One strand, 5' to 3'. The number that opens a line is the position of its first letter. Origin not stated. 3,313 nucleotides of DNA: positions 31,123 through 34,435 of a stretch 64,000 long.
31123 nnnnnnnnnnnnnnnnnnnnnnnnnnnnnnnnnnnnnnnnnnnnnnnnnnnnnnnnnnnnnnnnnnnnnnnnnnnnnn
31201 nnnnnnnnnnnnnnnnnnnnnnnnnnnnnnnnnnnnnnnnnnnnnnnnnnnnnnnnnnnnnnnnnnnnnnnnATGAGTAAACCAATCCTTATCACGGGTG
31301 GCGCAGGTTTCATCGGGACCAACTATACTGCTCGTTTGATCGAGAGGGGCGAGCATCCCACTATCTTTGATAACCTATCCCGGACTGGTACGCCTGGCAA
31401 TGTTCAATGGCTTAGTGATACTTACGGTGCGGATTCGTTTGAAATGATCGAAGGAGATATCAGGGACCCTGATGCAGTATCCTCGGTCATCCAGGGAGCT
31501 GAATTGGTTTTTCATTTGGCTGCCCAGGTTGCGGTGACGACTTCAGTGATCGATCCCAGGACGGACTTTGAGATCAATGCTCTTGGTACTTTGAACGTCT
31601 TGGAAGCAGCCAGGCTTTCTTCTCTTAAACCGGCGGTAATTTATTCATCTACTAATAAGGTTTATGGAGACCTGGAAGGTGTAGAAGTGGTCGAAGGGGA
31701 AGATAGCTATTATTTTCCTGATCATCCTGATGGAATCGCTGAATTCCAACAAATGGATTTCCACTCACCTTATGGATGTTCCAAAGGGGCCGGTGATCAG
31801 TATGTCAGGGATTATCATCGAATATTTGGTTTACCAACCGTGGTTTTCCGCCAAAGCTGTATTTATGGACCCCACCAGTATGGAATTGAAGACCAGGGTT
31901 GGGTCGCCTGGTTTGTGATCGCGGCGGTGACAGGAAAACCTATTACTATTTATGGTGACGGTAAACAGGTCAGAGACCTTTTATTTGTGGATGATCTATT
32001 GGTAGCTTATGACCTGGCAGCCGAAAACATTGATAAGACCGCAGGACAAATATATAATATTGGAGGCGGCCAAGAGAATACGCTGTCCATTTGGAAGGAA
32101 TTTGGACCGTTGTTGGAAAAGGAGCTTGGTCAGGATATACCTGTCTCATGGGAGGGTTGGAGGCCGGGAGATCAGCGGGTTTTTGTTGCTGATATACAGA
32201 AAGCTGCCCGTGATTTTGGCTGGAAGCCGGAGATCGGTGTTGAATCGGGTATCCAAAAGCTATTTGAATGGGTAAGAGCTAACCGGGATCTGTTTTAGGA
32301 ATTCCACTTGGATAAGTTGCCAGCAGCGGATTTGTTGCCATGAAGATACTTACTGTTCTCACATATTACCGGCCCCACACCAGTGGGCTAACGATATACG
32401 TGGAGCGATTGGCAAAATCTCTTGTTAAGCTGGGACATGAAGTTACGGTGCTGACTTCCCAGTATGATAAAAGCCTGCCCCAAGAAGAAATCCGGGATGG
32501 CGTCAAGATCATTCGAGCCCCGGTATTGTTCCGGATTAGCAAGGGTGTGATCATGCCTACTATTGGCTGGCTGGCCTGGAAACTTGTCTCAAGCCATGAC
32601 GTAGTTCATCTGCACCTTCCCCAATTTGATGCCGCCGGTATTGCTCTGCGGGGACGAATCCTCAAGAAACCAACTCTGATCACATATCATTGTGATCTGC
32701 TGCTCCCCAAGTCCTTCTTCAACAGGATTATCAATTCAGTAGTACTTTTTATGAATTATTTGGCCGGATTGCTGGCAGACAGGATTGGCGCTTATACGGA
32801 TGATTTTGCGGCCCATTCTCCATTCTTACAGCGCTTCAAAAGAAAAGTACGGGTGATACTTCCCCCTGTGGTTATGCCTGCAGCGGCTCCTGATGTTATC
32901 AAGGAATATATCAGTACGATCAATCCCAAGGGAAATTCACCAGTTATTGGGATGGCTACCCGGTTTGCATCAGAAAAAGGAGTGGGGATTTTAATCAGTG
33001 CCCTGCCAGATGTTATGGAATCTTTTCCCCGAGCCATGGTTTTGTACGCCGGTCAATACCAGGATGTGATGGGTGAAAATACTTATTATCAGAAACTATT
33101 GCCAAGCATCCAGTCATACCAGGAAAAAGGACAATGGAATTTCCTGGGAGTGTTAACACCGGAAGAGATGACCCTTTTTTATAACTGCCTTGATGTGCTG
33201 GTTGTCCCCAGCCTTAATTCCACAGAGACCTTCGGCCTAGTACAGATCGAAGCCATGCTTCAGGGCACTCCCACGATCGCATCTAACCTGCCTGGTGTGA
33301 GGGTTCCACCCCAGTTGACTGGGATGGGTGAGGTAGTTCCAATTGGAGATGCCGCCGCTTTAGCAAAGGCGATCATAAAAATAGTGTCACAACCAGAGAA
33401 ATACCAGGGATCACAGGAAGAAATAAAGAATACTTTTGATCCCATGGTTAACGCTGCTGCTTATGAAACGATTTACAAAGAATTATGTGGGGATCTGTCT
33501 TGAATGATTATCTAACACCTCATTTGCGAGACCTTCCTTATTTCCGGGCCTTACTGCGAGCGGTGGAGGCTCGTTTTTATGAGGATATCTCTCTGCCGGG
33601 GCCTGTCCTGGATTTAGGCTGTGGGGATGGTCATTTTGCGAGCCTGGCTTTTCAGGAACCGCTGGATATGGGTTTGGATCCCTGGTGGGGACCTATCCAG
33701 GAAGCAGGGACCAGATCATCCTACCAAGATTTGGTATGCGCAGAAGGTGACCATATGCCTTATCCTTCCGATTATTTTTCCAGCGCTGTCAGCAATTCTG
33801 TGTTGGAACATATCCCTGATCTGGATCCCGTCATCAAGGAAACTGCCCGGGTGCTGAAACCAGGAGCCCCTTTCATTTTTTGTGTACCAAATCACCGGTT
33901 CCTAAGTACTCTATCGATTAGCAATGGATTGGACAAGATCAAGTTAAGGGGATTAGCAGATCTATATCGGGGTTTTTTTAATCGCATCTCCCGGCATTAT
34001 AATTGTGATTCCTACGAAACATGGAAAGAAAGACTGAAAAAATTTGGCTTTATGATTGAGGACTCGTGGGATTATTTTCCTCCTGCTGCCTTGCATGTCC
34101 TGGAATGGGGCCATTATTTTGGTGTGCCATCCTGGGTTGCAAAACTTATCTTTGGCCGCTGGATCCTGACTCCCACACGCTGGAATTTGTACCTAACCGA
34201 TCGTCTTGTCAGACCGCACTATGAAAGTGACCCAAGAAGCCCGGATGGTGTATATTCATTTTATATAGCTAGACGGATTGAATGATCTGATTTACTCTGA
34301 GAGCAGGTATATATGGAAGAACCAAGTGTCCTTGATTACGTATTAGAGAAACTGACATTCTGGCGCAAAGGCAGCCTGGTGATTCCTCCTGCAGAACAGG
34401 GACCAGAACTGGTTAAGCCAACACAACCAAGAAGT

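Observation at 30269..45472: Eight-gene envelope-glycan module dominated by four giant polytopic GT-C-like / 'Chlor_Arch_YYY' proteins of unknown function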

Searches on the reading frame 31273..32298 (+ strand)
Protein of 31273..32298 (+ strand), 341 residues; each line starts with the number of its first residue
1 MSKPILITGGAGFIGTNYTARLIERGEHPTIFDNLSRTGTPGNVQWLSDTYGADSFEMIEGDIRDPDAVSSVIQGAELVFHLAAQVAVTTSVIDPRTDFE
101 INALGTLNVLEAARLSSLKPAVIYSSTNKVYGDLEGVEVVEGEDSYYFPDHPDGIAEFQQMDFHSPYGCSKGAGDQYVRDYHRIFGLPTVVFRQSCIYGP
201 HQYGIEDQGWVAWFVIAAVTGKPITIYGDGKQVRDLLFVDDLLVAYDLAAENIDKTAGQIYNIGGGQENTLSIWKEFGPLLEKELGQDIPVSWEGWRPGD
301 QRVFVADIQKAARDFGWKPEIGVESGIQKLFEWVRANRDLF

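Call 4: search_protein_families(library=pfam, proteins=[window:31273-32298:+], max_evalue=0.01)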
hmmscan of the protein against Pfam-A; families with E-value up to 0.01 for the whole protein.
window:31273-32298:+ (341 aa): 9 families
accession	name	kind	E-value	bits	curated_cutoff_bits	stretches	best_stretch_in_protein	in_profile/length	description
PF01370.27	Epimerase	-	1.6e-50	172.2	20.9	1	5-264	1-240/240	NAD dependent epimerase/dehydratase family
PF16363.11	GDP_Man_Dehyd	-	6.3e-50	170.9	27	1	6-329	1-331/332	GDP-mannose 4,6 dehydratase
PF01073.25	3Beta_HSD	-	3.7e-22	79.1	22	1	6-261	1-246/280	3-beta hydroxysteroid dehydrogenase/isomerase family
PF07993.18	NAD_binding_4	-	1e-16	61.3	20.1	1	51-240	58-252/258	Male sterility protein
PF04321.23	RmlD_sub_bind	-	1.8e-10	40.8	27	1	5-202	3-156/287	RmlD substrate binding domain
PF02719.21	Polysacc_synt_2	-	1.4e-09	38.1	20.2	1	5-129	1-130/293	Polysaccharide biosynthesis protein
PF08659.16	KR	-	0.00021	21.7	22.6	1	6-132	4-142/180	KR domain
PF13460.12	NAD_binding_10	-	0.0007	19.9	27.2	1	9-127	1-99/184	NAD(P)H-binding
PF00106.31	adh_short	-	0.00085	19.3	26.6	0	4-76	2-71/195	short chain dehydrogenase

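Call 5: search_protein_families(library=ncbifam, proteins=[window:31273-32298:+], max_evalue=0.01)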
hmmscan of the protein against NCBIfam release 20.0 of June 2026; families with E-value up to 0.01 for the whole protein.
window:31273-32298:+ (341 aa): 37 families (the best 25 are shown)
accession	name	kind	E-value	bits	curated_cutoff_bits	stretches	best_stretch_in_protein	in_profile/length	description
TIGR01181.1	dTDP_gluc_dehyt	equivalog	3.6e-55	187.3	365.1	1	5-339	2-316/321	dTDP-glucose 4,6-dehydratase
NF007490.0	PRK10084.1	subfamily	1.1e-43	149.7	649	1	5-339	3-339/361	dTDP-glucose 4,6-dehydratase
TIGR01179.1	galE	equivalog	7.6e-40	136.7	262.3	1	5-338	2-329/332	UDP-glucose 4-epimerase GalE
NF007582.0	PRK10217.1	equivalog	9.5e-40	136.8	698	1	3-338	2-335/355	dTDP-glucose 4,6-dehydratase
TIGR04180.1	EDH_00030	hypoth_equivalog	5.2e-38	130.8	475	1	5-320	1-295/297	NAD-dependent 4,6-dehydratase LegB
NF007956.0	PRK10675.1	subfamily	2.3e-25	89.4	394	1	5-334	3-329/338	UDP-glucose 4-epimerase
TIGR02622.1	CDP_4_6_dhtase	equivalog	3.8e-23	82.2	278.45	1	3-335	5-331/352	CDP-glucose 4,6-dehydratase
NF042422.1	oxyalk_red_OleD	equivalog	2.6e-20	73.1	580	1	5-269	3-237/329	2-alkyl-3-oxoalkanoate reductase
NF011728.1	PRK15181.1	equivalog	3.5e-18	65.7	760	1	3-334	16-337/348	Vi polysaccharide biosynthesis UDP-N-acetylglucosaminuronic acid C-4 epimerase TviC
TIGR02197.1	heptose_epim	equivalog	5.4e-17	61.9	274.6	1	5-335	1-314/316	ADP-glyceromanno-heptose 6-epimerase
NF008872.0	PRK11908.1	equivalog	5.8e-17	61.7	294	1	3-273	2-260/349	bifunctional UDP-4-keto-pentose/UDP-xylose synthase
NF043036.1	ErythonDh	equivalog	1.3e-16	60.8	325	1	5-183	3-165/321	D-erythronate dehydrogenase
TIGR03466.1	HpnA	hypoth_equivalog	7.8e-16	57.9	367.65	1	5-139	3-126/327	hopanoid-associated sugar epimerase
NF042423.1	oxyalk_red_Shew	equivalog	2.9e-15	56.2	580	1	4-261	10-236/331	2-alkyl-3-oxoalkanoate reductase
TIGR03589.1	PseB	equivalog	5.6e-11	41.9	407.75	1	3-129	5-127/324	UDP-N-acetylglucosamine 4,6-dehydratase (inverting)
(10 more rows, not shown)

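Call 62: search_solved_structures(query=window:31273-32298:+, max_evalue=1e-10)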
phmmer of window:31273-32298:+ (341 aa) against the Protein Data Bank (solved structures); distinct sequences matched with E-value up to 1e-10: 83 (the best 60 are shown).
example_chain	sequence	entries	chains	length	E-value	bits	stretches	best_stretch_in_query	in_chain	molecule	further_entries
9rl0_E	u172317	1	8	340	4.5e-103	348.2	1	5-335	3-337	CDP-tyvelose 2-epimerase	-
1orr_A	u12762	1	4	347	5.2e-92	311.9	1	5-335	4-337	CDP-tyvelose-2-epimerase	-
1g1a_A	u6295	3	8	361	2e-42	148.8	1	5-338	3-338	DTDP-D-GLUCOSE 4,6-DEHYDRATASE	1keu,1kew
4zrm_A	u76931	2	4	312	1e-39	139.9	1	5-336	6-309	UDP-glucose 4-epimerase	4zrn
7ys8_A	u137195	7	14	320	1.3e-39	139.5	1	6-336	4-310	UDP-glucose 4-epimerase | UDP-glucose 4-epimerase along with EC 5.1.3.2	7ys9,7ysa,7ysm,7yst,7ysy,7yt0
6bwl_A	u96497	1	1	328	6.1e-38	134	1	5-336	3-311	Pal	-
8du1_A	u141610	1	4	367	1.7e-36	129.3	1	3-339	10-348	dTDP-glucose 4,6-dehydratase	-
2hun_A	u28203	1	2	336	3.7e-36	128.2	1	3-337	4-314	336aa long hypothetical dTDP-glucose 4,6-dehydratase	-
6bi4_A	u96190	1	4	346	2.4e-35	125.5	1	4-339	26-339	dTDP-glucose 4,6-dehydratase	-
8vr2_A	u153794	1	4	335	4.8e-34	121.2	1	3-338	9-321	NAD-dependent epimerase/dehydratase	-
1bxk_A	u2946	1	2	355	2.6e-33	118.8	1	4-338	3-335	PROTEIN (DTDP-GLUCOSE 4,6-DEHYDRATASE)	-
6pmh_A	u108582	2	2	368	4.1e-33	118.1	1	3-340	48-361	UDP-glucose 4-epimerase related protein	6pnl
2p5u_A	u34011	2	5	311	1.6e-32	116.2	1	5-331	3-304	UDP-glucose 4-epimerase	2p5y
1r6d_A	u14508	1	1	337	2.1e-32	115.8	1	5-339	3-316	TDP-glucose-4,6-dehydratase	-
6wjb_A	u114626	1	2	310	2.8e-32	115.4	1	3-331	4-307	NAD-dependent epimerase/dehydratase family protein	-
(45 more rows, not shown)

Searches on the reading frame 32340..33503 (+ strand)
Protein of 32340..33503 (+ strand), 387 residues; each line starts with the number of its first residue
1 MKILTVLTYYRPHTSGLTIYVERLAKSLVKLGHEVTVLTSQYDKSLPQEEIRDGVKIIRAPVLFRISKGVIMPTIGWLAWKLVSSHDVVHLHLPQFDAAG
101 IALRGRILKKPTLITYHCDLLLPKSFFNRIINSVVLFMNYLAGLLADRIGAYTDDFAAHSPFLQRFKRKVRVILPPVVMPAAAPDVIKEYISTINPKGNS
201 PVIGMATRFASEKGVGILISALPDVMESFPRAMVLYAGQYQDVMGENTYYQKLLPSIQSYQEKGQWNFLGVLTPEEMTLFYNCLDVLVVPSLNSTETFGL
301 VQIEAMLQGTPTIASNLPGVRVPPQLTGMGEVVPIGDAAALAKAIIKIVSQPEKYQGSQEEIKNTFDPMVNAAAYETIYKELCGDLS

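Call 4: search_protein_families(library=pfam, proteins=[window:32340-33503:+], max_evalue=0.01)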
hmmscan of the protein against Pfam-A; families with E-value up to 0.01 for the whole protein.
window:32340-33503:+ (387 aa): 6 families
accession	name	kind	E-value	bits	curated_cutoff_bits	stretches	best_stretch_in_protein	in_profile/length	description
PF00534.26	Glycos_transf_1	-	9.4e-23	81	26.4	1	192-357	7-164/172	Glycosyl transferases group 1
PF13692.12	Glyco_trans_1_4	-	1.8e-18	67.6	27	1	201-350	2-141/142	Glycosyl transferases group 1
PF13439.12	Glyco_transf_4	-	4.6e-17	63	28.5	1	15-177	2-166/170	Glycosyltransferase Family 4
PF13579.12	Glyco_trans_4_4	-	3.4e-14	53.9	29.7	1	16-173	2-155/158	Glycosyl transferase 4-like domain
PF20706.3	GT4-conflict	-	9.8e-07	28.5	26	0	284-320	282-316/385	Family 4 Glycosyltransferase in conflict systems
PF08323.17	Glyco_transf_5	-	0.00034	20.8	22.7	1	12-54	11-53/239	Starch synthase catalytic domain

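Call 5: search_protein_families(library=ncbifam, proteins=[window:32340-33503:+], max_evalue=0.01)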
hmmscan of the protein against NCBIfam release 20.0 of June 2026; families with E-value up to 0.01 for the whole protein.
window:32340-33503:+ (387 aa): 28 families (the best 25 are shown)
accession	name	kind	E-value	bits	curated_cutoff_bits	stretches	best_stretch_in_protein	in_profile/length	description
TIGR04063.1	stp3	hypoth_equivalog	7.6e-15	54.7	442.05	1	199-382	212-395/397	TIGR04063 family PEP-CTERM/XrtA system glycosyltransferase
TIGR03449.1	mycothiol_MshA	equivalog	2.8e-13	49.5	462.5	1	167-356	187-374/406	D-inositol-3-phosphate glycosyltransferase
NF012028.0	PRK15484.1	subfamily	1.8e-12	47.1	618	1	192-361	185-354/380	lipopolysaccharide N-acetylglucosaminyltransferase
TIGR04047.1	MSMEG_0565_glyc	hypoth_equivalog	2.7e-12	46.4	259.85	1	216-368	209-360/373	MSMEG_0565 family glycosyltransferase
TIGR03999.1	thiol_BshA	equivalog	1.3e-11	44.1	273.7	1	255-382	246-373/375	N-acetyl-alpha-D-glucosaminyl L-malate synthase BshA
TIGR02095.1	glgA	subfamily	3.7e-11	42.4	328.45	1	197-320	291-403/477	glycogen/starch synthase, ADP-glucose type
NF041010.1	glycosy_Agl16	equivalog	3.4e-10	39.3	575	2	2-70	2-74/352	glycosylation protein Agl16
NF041876.1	EPS_EpsE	equivalog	1.2e-09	37.9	400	1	206-366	220-380/389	exopolysaccharide biosynthesis GT4 family glycosyltransferase EpsE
NF038295.1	EPS_HpsP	equivalog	1.2e-09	37.7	550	1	171-356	177-357/388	hormogonium polysaccharide biosynthesis glycosyltransferase HpsP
NF038298.1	EPS_HpsO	equivalog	2.9e-09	36.2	575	1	192-356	193-357/388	hormogonium polysaccharide biosynthesis glycosyltransferase HpsO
NF049988.1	MGlcDAGSynMgs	equivalog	1.1e-08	34.9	400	1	199-313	212-317/398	alpha-monoglucosyldiacylglycerol synthase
TIGR04157.1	glyco_rSAM_CFB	subfamily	1.4e-08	34.1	400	1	199-323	226-338/406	TIGR04157 family glycosyltransferase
TIGR03088.1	stp2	hypoth_equivalog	5.9e-08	32.1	409.05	1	277-382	266-373/374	TIGR03088 family PEP-CTERM/XrtA system glycosyltransferase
NF046085.1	XrtY_assoc_Gly1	equivalog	6.1e-08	31.9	400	1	207-382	216-384/387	XrtY-associated glycosyltransferase XYAG1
TIGR02149.1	glgA_Coryne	subfamily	8.5e-08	31.7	302.4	1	183-355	187-359/391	glycogen synthase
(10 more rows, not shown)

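Call 63: search_solved_structures(query=window:32340-33503:+, max_evalue=0.00001)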
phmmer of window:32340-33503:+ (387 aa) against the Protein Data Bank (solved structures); distinct sequences matched with E-value up to 0.00001: 9.
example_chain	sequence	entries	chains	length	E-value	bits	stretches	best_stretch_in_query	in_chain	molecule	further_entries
6kih_A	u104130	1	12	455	1.3e-15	60.8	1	193-353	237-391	Tll1590 protein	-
4n9w_A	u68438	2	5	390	3.4e-13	52.9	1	205-378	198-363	GDP-mannose-dependent alpha-(1-2)-phosphatidylinositol mannosyltransferase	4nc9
2gej_A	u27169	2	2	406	4e-13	52.7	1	205-378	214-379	PHOSPHATIDYLINOSITOL MANNOSYLTRANSFERASE (PimA)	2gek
2x6q_A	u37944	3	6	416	1.6e-08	37.5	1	165-354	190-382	TREHALOSE-SYNTHASE TRET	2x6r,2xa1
2xa2_A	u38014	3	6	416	5.4e-08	35.8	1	165-354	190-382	TREHALOSE-SYNTHASE TRET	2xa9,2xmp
3c4q_A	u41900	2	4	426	4.3e-07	32.8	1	263-380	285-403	Predicted glycosyltransferases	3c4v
3c48_A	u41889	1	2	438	4.6e-07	32.7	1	263-380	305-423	Predicted glycosyltransferases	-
5d00_A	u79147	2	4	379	3.1e-06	30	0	281-383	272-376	N-acetyl-alpha-D-glucosaminyl L-malate synthase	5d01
3l01_A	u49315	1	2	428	9.6e-06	28.4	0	271-350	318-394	GlgA glycogen synthase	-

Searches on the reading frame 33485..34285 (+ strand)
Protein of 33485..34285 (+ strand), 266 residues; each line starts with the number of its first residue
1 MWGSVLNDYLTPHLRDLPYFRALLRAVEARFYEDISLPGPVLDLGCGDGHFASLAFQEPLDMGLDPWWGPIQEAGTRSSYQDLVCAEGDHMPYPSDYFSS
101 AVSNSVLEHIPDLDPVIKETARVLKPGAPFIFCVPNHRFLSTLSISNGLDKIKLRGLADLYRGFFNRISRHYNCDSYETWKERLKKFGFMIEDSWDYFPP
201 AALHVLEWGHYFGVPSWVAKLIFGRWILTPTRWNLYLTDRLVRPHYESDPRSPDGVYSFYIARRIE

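Call 4: search_protein_families(library=pfam, proteins=[window:33485-34285:+], max_evalue=0.01)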
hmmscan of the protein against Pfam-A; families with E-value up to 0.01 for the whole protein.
window:33485-34285:+ (266 aa): 5 families
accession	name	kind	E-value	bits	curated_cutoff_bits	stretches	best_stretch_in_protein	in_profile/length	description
PF13489.12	Methyltransf_23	-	1.6e-15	57.7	27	1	21-191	7-161/164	Methyltransferase domain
PF08241.18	Methyltransf_11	-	4.2e-14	53.4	21.2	1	42-132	1-95/95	Methyltransferase domain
PF13649.12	Methyltransf_25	-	2.5e-09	38.1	27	1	41-127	1-96/97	Methyltransferase domain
PF13847.12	Methyltransf_31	-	1.4e-08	34.9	27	1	40-136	6-113/145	Methyltransferase domain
PF08242.18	Methyltransf_12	-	1.7e-06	29.1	30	1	42-129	1-97/98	Methyltransferase domain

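Call 5: search_protein_families(library=ncbifam, proteins=[window:33485-34285:+], max_evalue=0.01)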
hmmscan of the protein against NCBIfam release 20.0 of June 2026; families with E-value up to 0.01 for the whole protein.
window:33485-34285:+ (266 aa): 16 families
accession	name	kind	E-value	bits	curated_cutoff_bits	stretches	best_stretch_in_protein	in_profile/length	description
NF045667.1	MTase_DVU1556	equivalog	1.4e-12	47.5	155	1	40-132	25-119/213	DVU_1556 family methyltransferase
TIGR02072.1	BioC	equivalog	5e-08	33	184.95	1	39-137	36-137/244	malonyl-ACP O-methyltransferase BioC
NF041536.1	ArsM_DUF2284_UU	exception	3.8e-07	28.8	575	1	82-131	130-179/459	arsenite methyltransferase/DUF2284 domain selenoprotein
NF047649.1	MTase_UXPK_star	exception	4.4e-06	25.9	460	1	40-131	80-180/283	methyltransferase/UXPK-star double selenoprotein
NF041537.1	ArsM_AhpD_UU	exception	1.5e-05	24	510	1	85-131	133-179/345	arsenite methyltransferase/AhpD domain selenoprotein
TIGR01983.1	UbiG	equivalog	3e-05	23.4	102.95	1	41-143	53-162/228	bifunctional 2-polyprenyl-6-hydroxyphenol methylase/3-demethylubiquinol 3-O-methyltransferase UbiG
NF008823.0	PRK11873.1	subfamily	5.7e-05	22.7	263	1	89-130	138-179/272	arsenite methyltransferase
NF041675.1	sarc_dimgly_tmase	equivalog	0.00053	20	550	1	83-137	120-174/278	sarcosine/dimethylglycine N-methyltransferase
NF007610.0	PRK10258.1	equivalog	0.0014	18.1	342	1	41-134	46-140/251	malonyl-ACP O-methyltransferase BioC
NF045882.1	PLipidMtase_Leg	equivalog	0.0024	17.7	390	1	86-137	97-146/207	phospholipid N-methyltransferase PmtA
NF040539.1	AST_met_ArsM_2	exception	0.0027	17.6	240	1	85-133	116-164/262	putative arsinothricin biosynthesis methyltransferase ArsM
NF001241.0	PRK00216.1-2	equivalog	0.0027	17.4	327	1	67-134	82-149/231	demethylmenaquinone methyltransferase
NF001240.0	PRK00216.1-1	equivalog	0.0052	15.9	378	1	82-130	118-166/251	bifunctional demethylmenaquinone methyltransferase/2-methoxy-6-polyprenyl-1,4-benzoquinol methylase UbiE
NF045825.1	FAmtase_mtf2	equivalog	0.0074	15.5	400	0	41-133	62-159/248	fatty-acid O-methyltransferase Mtf2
TIGR01934.1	MenG_MenH_UbiE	subfamily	0.0089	15.3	158.35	0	40-132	42-141/223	ubiquinone/menaquinone biosynthesis methyltransferase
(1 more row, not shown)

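Call 64: search_solved_structures(query=window:33485-34285:+, max_evalue=0.001)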
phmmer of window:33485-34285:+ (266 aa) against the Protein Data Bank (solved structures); distinct sequences matched with E-value up to 0.001: 9.
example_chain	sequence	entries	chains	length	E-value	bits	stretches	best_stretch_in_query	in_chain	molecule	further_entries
2gs9_A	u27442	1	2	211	1e-06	31.6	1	24-132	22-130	Hypothetical protein TT1324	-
4kdc_A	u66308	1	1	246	4.2e-06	29.6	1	40-145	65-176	3-demethylubiquinone-9 3-methyltransferase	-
4kdr_A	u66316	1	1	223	5.2e-06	29.3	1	40-138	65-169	3-demethylubiquinone-9 3-methyltransferase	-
5dpm_A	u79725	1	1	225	5.3e-06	29.2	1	40-138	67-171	Ubiquinone biosynthesis O-methyltransferase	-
2avn_A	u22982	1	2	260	5.5e-06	29.2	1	17-150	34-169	ubiquinone/menaquinone biosynthesis methyltransferase-related protein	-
6uak_A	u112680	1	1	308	9e-05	25.2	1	41-180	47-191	SAM dependent methyltransferase LahSB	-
1ve3_A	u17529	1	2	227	0.00066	22.4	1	20-137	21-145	hypothetical protein PH0226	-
3cc8_A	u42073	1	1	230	0.00074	22.2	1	40-144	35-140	Putative methyltransferase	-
1p91_A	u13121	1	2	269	0.00093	21.9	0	16-143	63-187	Ribosomal RNA large subunit methyltransferase A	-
